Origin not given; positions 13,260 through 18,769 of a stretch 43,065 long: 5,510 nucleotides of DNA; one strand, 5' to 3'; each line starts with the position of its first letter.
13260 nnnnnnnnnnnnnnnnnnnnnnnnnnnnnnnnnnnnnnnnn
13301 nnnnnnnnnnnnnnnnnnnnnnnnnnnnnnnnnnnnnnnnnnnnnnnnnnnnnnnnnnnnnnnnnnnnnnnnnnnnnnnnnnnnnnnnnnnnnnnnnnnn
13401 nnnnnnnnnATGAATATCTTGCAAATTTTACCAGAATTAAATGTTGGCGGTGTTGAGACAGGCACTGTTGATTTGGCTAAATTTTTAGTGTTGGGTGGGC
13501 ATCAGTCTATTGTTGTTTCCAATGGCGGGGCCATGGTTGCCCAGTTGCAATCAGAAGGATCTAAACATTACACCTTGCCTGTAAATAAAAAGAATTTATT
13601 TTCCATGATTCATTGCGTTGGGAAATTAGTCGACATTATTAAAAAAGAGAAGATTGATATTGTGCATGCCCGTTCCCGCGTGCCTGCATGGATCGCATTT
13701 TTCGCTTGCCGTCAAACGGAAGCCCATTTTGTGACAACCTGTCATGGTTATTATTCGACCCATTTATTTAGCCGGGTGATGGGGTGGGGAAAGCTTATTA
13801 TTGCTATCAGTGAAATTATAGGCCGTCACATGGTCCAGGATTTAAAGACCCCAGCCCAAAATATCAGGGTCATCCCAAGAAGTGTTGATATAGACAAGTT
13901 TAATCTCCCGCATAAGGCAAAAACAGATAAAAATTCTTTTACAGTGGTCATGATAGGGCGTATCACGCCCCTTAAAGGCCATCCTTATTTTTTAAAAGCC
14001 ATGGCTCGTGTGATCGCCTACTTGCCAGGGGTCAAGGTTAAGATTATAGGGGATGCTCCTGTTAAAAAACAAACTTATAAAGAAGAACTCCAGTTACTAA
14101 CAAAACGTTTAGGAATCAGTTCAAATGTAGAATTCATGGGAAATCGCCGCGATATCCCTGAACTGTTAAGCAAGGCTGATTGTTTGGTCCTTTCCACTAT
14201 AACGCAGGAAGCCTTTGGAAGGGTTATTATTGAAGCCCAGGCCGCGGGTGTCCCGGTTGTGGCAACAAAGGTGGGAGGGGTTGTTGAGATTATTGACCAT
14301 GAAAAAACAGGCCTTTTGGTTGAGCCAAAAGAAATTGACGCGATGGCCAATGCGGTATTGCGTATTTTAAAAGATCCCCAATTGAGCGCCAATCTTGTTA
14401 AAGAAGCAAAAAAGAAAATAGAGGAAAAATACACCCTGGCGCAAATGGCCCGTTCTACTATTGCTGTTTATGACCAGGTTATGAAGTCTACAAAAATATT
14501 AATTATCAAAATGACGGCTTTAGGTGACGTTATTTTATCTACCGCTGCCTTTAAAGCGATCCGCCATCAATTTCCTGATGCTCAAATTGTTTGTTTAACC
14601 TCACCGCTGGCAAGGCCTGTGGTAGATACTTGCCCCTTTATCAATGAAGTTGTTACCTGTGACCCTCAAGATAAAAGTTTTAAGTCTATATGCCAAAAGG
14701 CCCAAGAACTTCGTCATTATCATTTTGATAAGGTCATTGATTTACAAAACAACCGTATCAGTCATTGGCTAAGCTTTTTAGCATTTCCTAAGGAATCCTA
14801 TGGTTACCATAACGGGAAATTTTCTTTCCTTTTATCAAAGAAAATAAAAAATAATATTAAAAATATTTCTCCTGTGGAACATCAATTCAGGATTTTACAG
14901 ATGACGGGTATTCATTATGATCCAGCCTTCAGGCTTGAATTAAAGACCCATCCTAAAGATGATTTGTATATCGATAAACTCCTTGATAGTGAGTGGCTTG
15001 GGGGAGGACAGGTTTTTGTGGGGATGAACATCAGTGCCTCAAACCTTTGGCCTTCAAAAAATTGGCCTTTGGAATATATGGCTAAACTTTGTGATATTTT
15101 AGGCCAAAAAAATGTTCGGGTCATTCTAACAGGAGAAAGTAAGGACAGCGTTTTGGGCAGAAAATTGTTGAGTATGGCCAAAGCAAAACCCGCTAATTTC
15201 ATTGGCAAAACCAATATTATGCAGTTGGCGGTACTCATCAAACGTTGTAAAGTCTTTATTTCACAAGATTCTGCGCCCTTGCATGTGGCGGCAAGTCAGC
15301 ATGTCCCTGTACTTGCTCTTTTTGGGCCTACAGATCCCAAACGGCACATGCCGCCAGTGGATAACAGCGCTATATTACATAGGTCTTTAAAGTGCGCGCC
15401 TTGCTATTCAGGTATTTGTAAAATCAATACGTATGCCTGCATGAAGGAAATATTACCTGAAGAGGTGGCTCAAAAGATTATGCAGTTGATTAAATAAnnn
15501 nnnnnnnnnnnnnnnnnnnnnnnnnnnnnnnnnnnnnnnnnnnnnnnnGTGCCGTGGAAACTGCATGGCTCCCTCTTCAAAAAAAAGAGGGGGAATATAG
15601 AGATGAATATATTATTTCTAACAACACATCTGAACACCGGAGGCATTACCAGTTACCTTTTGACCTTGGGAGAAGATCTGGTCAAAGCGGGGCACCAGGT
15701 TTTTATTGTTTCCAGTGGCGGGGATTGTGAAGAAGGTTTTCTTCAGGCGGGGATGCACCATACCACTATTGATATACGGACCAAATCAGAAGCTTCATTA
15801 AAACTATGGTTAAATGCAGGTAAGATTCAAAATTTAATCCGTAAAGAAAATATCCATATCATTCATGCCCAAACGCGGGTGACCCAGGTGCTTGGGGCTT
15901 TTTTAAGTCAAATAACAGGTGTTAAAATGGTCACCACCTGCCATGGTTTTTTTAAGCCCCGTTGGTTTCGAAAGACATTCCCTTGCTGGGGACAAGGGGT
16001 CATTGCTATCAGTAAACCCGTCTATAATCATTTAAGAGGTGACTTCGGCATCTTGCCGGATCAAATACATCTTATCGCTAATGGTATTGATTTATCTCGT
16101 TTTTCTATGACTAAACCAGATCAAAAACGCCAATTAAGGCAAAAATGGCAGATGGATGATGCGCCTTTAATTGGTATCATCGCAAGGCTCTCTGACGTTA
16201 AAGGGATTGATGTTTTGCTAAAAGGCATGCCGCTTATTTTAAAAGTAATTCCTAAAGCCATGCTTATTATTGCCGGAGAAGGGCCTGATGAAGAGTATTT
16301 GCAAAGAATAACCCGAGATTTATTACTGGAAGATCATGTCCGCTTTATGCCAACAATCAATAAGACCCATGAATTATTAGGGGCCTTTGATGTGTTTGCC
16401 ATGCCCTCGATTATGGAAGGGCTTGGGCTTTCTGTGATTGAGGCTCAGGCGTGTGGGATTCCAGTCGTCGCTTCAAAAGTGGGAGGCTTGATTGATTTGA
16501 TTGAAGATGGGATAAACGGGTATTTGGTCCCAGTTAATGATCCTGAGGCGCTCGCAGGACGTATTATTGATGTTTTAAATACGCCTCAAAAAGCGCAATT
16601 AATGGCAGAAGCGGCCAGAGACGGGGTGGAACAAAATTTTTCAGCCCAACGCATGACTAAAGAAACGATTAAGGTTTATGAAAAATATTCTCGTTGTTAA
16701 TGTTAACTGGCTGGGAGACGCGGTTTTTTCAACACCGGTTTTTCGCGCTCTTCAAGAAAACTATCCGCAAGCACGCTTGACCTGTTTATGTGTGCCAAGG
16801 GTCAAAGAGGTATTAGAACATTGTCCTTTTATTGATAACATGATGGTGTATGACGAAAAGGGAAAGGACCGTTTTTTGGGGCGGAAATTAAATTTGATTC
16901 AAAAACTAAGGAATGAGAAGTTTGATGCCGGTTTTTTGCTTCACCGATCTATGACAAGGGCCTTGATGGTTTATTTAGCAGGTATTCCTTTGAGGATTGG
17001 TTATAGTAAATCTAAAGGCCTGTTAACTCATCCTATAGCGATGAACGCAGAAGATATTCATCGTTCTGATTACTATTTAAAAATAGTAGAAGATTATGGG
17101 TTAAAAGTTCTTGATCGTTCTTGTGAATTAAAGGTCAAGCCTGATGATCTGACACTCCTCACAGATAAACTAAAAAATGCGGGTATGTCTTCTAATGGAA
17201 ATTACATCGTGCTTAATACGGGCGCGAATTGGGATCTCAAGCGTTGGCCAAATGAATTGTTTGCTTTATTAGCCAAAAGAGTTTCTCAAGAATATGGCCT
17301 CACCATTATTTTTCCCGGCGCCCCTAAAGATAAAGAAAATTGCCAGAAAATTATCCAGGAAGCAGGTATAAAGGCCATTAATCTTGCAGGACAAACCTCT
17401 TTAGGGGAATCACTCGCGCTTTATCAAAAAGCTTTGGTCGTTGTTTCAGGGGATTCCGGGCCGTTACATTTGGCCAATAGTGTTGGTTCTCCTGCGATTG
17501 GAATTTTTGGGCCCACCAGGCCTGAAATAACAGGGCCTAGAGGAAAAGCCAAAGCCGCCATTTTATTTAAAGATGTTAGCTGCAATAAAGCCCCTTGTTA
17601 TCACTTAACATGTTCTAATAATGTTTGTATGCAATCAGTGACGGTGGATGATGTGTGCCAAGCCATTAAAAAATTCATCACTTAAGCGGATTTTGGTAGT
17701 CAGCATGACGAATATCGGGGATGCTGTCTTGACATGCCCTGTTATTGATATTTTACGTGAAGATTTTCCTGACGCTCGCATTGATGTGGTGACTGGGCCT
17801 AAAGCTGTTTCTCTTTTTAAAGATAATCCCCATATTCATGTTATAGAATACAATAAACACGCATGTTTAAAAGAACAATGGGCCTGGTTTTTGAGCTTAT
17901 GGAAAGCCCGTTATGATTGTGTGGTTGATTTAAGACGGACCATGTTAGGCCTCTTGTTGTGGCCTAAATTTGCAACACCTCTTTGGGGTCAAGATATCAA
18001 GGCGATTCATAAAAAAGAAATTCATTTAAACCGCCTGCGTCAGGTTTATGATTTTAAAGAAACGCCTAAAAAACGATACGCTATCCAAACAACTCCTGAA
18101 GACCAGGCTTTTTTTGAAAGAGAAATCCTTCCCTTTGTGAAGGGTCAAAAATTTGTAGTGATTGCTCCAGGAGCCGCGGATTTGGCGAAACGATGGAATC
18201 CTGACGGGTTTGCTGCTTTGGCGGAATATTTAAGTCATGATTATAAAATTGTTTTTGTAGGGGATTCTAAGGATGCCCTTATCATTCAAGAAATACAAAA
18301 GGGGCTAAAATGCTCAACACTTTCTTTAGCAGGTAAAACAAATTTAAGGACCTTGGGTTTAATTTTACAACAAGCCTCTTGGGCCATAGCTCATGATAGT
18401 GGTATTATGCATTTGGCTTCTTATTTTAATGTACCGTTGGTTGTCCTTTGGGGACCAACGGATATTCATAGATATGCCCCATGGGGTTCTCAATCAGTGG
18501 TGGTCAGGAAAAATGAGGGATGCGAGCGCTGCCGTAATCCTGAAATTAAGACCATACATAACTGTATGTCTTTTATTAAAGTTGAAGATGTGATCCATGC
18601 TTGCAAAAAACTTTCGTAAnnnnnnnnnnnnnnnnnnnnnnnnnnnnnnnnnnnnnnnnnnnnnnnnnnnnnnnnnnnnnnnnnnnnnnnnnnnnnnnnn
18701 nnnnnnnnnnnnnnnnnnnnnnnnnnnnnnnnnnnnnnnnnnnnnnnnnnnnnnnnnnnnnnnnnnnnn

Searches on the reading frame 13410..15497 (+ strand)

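Call 8: search_protein_families(library=pfam, proteins=[window:13410-15497:+], max_evalue=0.01)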
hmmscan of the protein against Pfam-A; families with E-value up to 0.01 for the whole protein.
window:13410-15497:+ (695 aa): 8 families
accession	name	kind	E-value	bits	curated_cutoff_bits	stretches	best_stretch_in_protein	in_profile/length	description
PF00534.26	Glycos_transf_1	-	2.6e-42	144.7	26.4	1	166-335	5-171/172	Glycosyl transferases group 1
PF13692.12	Glyco_trans_1_4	-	1.4e-37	129.6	27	1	177-322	2-142/142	Glycosyl transferases group 1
PF01075.23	Glyco_transf_9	-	2.6e-34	119.1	22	1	431-674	5-245/247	Glycosyltransferase family 9 (heptosyltransferase)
PF13439.12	Glyco_transf_4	-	1.8e-23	83.9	28.5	1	12-162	1-169/170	Glycosyltransferase Family 4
PF20706.3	GT4-conflict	-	7.5e-13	48.7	26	1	150-348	173-383/385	Family 4 Glycosyltransferase in conflict systems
PF13579.12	Glyco_trans_4_4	-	2.2e-07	31.8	29.7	1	13-156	1-156/158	Glycosyl transferase 4-like domain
PF13477.12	Glyco_trans_4_2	-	1.6e-06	28.7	23.4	1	19-114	13-109/139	Glycosyl transferase 4-like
PF13524.12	Glyco_trans_1_2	-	2.5e-05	24.7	25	1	202-349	9-141/144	Glycosyl transferase-like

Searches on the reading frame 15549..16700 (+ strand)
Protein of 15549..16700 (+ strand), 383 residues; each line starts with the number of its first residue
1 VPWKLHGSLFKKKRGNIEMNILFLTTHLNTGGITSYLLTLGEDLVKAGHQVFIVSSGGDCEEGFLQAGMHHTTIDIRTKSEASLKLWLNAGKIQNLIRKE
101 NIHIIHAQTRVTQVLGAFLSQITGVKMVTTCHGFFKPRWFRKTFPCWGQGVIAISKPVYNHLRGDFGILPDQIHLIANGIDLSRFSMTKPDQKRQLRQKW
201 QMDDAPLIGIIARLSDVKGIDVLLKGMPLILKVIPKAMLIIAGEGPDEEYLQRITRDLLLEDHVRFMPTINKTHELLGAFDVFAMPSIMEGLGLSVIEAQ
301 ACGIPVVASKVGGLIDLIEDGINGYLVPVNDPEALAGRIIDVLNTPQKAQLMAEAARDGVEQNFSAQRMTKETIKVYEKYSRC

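Call 8: search_protein_families(library=pfam, proteins=[window:15549-16700:+], max_evalue=0.01)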
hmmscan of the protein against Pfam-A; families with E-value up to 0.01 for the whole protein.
window:15549-16700:+ (383 aa): 7 families
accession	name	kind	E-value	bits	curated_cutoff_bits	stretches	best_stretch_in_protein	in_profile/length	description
PF00534.26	Glycos_transf_1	-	1.1e-42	145.9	26.4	1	193-357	2-170/172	Glycosyl transferases group 1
PF13692.12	Glyco_trans_1_4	-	8.5e-36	123.8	27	1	206-344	2-141/142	Glycosyl transferases group 1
PF13439.12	Glyco_transf_4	-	9.4e-26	91.3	28.5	1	31-184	2-170/170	Glycosyltransferase Family 4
PF20706.3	GT4-conflict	-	1.5e-11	44.4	26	1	202-368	194-380/385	Family 4 Glycosyltransferase in conflict systems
PF13579.12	Glyco_trans_4_4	-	1.2e-09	39.1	29.7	1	31-179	1-158/158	Glycosyl transferase 4-like domain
PF13477.12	Glyco_trans_4_2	-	5.1e-08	33.6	23.4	1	38-133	14-108/139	Glycosyl transferase 4-like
PF13524.12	Glyco_trans_1_2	-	2.7e-06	27.8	25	1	296-370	67-139/144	Glycosyl transferase-like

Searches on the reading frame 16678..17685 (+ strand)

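Call 8: search_protein_families(library=pfam, proteins=[window:16678-17685:+], max_evalue=0.01)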
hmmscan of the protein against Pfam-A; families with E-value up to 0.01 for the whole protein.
window:16678-17685:+ (335 aa): 1 family
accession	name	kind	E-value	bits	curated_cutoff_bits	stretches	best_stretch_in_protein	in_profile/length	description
PF01075.23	Glyco_transf_9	-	9.4e-39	133.6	22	1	72-314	3-243/247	Glycosyltransferase family 9 (heptosyltransferase)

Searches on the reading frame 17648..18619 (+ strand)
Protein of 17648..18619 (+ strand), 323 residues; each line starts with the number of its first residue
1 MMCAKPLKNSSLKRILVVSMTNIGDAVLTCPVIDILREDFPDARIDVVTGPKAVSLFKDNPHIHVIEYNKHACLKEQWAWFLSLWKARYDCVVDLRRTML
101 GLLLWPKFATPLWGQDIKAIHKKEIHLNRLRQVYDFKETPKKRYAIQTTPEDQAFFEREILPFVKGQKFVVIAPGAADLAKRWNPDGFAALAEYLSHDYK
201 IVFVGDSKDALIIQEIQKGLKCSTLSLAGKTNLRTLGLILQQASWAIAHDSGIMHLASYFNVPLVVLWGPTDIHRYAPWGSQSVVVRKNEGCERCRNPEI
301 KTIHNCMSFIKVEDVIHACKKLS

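Call 8: search_protein_families(library=pfam, proteins=[window:17648-18619:+], max_evalue=0.01)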
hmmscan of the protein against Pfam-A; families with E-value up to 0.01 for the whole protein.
window:17648-18619:+ (323 aa): 1 family
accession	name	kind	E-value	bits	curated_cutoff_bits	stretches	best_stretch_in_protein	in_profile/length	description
PF01075.23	Glyco_transf_9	-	1.5e-28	100.2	22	1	133-297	75-238/247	Glycosyltransferase family 9 (heptosyltransferase)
